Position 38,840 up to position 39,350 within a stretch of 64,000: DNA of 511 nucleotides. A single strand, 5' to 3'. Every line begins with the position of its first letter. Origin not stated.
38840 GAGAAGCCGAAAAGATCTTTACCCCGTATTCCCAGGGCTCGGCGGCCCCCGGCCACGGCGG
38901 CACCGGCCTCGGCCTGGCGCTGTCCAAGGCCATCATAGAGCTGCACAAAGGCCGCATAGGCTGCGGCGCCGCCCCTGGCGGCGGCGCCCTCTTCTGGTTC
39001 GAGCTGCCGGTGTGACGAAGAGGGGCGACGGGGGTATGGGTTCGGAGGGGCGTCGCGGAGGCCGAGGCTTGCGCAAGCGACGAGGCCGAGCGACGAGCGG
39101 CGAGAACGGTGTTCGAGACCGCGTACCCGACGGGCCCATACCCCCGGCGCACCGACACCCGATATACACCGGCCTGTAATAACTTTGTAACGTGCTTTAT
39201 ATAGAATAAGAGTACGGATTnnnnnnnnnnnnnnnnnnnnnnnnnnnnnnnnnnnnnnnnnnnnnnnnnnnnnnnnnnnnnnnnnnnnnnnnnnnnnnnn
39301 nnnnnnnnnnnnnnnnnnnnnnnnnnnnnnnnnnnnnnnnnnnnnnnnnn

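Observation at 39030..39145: Family B structured repeat: two copies with compensatory changes (second copy at 58288-58414)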

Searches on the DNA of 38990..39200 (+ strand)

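Call 36: search_rna_families(source=window, start=38990, end=39200, threshold=evalue, max_evalue=10)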
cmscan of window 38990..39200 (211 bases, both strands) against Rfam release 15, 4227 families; matches with E-value up to 10: 1.
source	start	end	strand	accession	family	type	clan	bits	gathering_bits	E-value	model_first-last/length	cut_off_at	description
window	39085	39162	-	RF03196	mir-6790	Gene; miRNA;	-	20.4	78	0.068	1-63/63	no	mir-6790 microRNA precursor family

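Call 41: build_rna_model(alignment_id=A2, structure=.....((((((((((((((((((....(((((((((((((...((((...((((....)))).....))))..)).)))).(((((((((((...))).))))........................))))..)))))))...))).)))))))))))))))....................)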
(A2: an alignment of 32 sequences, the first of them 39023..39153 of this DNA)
Model R1 built from alignment A2 (32 sequences, 182 columns); structure: as given.
model positions 134; base pairs 50; branch points 1; effective number of sequences 1.35; information 0.59 bits per position. Calibrated on 0.2 Mb of random sequence (short: E-values are rough).
structure used (alignment columns):
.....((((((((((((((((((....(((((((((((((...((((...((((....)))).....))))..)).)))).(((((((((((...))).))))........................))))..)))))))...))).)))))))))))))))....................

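Call 42: search_with_rna_model(model_id=R1, sources=[window, L001, L007, L017, L020, L023, L024, L034, L035, L037, L038, L045, L046, L049, L050, L052, L058, L065, L067, L068, L069, L070, L072, L073, L075, L079, L087, L089, L092, L095, L099, L103, L104, L107, L108, L111, L114, L119, L128, L133, L134, L135, L136], max_evalue=1, make_alignment=true)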
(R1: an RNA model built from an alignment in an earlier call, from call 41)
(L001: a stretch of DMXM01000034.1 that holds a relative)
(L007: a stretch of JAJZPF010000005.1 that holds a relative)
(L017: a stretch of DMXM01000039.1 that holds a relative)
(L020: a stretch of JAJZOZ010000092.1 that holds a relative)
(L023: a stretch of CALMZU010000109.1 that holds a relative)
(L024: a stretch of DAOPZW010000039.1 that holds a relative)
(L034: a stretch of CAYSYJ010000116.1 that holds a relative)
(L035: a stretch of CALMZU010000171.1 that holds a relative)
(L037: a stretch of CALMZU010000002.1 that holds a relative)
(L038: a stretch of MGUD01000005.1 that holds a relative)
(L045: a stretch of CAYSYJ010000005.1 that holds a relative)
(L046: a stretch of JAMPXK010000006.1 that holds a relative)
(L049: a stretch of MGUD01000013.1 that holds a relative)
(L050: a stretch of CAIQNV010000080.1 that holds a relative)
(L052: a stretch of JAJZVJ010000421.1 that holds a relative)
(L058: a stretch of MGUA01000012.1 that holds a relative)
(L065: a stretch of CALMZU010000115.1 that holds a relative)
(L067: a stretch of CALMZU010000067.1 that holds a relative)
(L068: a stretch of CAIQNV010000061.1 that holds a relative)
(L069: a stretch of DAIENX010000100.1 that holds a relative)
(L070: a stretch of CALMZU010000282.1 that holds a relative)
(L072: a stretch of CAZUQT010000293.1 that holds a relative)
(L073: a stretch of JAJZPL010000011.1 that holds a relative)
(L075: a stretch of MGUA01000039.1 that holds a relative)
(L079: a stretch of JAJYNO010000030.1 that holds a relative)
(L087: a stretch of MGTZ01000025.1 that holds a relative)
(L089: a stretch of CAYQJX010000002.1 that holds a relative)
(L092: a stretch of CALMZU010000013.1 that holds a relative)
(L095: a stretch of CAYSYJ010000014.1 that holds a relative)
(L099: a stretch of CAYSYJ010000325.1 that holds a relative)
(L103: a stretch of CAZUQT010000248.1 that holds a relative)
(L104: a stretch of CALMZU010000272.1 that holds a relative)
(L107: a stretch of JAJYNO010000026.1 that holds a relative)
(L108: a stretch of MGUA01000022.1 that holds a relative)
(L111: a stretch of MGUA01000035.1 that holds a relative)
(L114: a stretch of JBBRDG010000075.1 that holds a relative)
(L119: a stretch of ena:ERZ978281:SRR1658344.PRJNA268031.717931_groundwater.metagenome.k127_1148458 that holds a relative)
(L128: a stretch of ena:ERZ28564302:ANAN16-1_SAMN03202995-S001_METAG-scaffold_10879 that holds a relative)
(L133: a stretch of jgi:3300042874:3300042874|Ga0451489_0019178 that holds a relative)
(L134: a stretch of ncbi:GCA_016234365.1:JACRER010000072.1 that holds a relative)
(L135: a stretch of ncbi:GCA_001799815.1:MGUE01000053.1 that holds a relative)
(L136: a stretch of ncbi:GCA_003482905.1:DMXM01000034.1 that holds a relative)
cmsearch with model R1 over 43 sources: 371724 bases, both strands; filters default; matches with E-value up to 1: 54.
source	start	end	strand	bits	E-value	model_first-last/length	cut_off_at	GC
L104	2101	2234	+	150.2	2.3e-36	1-134/134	no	0.71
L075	2016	2149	-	150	2.7e-36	1-134/134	no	0.65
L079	1274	1407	+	146.2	2.6e-35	1-134/134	no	0.67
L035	6108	6241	-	144.7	6.6e-35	1-134/134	no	0.71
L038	2857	2989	-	144.3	8.1e-35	1-134/134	no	0.7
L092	6566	6699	+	144.3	8.4e-35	1-134/134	no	0.69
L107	686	819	-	143.8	1.1e-34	1-134/134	no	0.67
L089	6438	6571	-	142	3.4e-34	1-134/134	no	0.72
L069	1017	1151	-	141.4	4.9e-34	1-134/134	no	0.67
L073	2076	2209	+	140.9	6.7e-34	1-134/134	no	0.68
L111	831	965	+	133.8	4.7e-32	1-134/134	no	0.7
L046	5045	5177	+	130.4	3.8e-31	1-134/134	no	0.71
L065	456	590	+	129.4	7.1e-31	1-134/134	no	0.73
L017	4050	4183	-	128.7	1.1e-30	1-134/134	no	0.69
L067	2822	2956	+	127.1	2.8e-30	1-134/134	no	0.74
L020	4585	4717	+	126.5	3.9e-30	1-134/134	no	0.72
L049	5626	5759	-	123.3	2.7e-29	1-134/134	no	0.77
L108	5418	5551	-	122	6e-29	1-134/134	no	0.69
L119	5855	5988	-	121.2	9.8e-29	1-134/134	no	0.68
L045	4436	4569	-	121.1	1.1e-28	1-134/134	no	0.69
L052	159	315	+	119.7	2.5e-28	1-134/134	no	0.69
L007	3451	3584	+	119.3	3.2e-28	1-134/134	no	0.69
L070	6410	6544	-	118.9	3.9e-28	1-134/134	no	0.79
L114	2253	2385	-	118.1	6.5e-28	1-134/134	no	0.74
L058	7560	7694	+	115.4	3.2e-27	1-134/134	no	0.67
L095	2835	2968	+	114.9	4.4e-27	1-134/134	no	0.67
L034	5181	5313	+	114.2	6.9e-27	1-134/134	no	0.76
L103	3128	3260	-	112.9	1.5e-26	1-134/134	no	0.71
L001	5083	5216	+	112.2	2.3e-26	1-134/134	no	0.73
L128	7320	7454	+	111.2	4.2e-26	1-134/134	no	0.73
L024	357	491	+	110.9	4.9e-26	1-134/134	no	0.79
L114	7530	7665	+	108.5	2.2e-25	1-134/134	no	0.69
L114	7381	7513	-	101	2e-23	1-134/134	no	0.65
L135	5689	5821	-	99.1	6.2e-23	1-134/134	no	0.71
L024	2202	2336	+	98.9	7e-23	1-134/134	no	0.76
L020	7174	7306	-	87.9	5.6e-20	1-134/134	no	0.69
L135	5921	6051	+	87.2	8.3e-20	1-134/134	no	0.67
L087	5912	6046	-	78.8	1.3e-17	1-134/134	no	0.63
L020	4345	4477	-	74.2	2.3e-16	1-134/134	no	0.72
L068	1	91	-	67.1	1.6e-14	1-92/134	3'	0.76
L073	6358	6518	-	66.3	2.6e-14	1-134/134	no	0.67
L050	577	706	+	64.9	6.2e-14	1-134/134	no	0.68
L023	6467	6547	+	64.1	1e-13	1-81/134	3'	0.75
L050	1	89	-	62.7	2.4e-13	1-90/134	3'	0.75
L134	2804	2989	-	62.6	2.6e-13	1-134/134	no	0.67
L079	6266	6396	-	59.7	1.5e-12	1-134/134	no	0.69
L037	5090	5160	+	57.7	4.8e-12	1-71/134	3'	0.66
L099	1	78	-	56.4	1.1e-11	1-77/134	3'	0.62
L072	3237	3316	+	56.3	1.1e-11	1-80/134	3'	0.7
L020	5324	5472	-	19.4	0.056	1-134/134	no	0.68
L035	4559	4653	-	14.7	0.97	1-134/134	no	0.73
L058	3601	3624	+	14.7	0.97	78-101/134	no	0.83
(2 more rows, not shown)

Alignment A3: 54 matches aligned to the model, 246 columns, each read 5' to 3' on its own strand. Consensus structure (alignment columns), stored with it:
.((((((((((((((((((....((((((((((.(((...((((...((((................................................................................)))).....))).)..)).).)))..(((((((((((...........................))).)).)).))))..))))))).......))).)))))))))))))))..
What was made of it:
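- Checked: Covariance-model boundaries are slightly wider than reported, at 39021-39155 and 58284-58417 (call 42).
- Head-to-head pairs occur in convergent intergenic regions (call 42: L114, L135, L020).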

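Call 56: search_with_rna_model(model_id=R1, sources=[L137, L138, L139, L140, L133, L136, L120, L129], max_evalue=1)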
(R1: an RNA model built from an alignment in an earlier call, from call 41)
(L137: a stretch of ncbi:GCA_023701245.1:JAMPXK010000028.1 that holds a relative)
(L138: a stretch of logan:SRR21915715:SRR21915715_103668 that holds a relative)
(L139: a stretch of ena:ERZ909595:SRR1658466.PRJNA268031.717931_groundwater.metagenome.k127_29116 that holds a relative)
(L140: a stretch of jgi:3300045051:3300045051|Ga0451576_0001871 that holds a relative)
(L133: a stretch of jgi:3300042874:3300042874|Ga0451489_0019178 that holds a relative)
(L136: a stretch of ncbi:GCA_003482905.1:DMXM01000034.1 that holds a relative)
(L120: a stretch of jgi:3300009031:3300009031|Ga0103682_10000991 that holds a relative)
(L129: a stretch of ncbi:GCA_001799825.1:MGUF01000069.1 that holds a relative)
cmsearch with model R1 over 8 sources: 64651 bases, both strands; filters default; matches with E-value up to 1: 3.
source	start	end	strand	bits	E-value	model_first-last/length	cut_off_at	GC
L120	5855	5988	-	121.2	1.7e-29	1-134/134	no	0.68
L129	7320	7454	+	111.2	7.2e-27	1-134/134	no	0.73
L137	2302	2437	+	87.5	1.2e-20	1-134/134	no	0.69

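Call 72: search_with_rna_model(model_id=R1, sources=[L143, L144, L145, L146, L147, L148, L149, L150, L151, L152, L153, L141, L142], max_evalue=1)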
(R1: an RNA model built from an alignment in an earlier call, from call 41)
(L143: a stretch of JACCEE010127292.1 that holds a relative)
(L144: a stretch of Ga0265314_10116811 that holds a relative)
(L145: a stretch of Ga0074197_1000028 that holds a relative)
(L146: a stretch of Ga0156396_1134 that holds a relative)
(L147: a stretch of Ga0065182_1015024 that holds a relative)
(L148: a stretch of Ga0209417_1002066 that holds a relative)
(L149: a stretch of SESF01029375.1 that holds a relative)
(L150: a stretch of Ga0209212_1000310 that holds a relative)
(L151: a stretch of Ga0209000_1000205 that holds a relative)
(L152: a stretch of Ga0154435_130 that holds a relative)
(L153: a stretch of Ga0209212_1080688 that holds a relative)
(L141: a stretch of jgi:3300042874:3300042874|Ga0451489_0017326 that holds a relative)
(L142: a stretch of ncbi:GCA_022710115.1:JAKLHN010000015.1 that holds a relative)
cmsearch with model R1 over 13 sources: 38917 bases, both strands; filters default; matches with E-value up to 1: 3.
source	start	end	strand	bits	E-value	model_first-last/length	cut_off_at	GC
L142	1222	1356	-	80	7e-19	1-134/134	no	0.64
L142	420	557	+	12.1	0.51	1-134/134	no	0.7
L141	561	624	-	11.1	0.91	1-134/134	no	0.72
